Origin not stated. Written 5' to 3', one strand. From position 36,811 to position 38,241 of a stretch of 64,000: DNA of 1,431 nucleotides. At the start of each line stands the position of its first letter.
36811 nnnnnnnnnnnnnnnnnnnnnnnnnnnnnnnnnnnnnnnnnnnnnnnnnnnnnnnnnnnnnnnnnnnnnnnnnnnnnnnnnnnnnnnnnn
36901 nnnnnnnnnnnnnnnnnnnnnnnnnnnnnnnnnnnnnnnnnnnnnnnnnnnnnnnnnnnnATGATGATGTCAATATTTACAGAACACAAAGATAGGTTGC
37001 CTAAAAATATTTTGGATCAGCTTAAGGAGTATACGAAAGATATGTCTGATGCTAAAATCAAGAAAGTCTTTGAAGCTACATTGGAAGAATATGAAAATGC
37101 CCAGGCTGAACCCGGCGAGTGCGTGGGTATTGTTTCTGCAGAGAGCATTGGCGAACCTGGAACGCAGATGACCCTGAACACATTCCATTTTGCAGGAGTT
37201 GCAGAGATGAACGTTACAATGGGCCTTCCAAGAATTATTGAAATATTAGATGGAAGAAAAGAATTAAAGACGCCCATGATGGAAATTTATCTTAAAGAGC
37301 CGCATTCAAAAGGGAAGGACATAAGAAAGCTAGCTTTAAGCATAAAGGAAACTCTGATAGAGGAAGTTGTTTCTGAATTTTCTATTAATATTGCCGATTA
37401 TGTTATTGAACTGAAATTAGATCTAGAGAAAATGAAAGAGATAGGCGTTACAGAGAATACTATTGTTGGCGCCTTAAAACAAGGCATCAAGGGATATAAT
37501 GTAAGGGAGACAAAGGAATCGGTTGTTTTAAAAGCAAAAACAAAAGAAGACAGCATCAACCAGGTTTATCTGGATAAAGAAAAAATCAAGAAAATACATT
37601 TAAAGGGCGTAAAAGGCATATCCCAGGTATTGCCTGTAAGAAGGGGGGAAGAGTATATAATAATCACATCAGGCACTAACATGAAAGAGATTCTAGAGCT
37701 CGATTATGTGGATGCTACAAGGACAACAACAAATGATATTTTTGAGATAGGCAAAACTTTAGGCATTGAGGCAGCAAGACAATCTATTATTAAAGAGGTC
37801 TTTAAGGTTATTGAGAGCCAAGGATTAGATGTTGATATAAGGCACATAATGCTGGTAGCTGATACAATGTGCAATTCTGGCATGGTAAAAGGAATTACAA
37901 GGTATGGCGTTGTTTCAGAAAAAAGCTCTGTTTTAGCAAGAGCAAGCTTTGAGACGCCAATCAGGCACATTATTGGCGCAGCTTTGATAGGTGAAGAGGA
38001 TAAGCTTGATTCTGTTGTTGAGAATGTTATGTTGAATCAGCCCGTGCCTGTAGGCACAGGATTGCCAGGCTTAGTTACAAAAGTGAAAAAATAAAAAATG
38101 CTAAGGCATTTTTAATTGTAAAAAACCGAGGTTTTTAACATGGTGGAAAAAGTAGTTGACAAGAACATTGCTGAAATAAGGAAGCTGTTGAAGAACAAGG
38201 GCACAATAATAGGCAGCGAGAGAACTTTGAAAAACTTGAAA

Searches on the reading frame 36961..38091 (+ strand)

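Call 21: search_protein_families(library=pfam, proteins=[window:36961-38091:+], max_evalue=0.0001)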
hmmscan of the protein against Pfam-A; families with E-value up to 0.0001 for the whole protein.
window:36961-38091:+ (377 aa): 1 family
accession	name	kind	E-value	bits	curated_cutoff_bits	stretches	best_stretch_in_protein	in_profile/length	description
PF04998.22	RNA_pol_Rpb1_5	-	4.9e-51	174.2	28.5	1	43-324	62-266/267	RNA polymerase Rpb1, domain 5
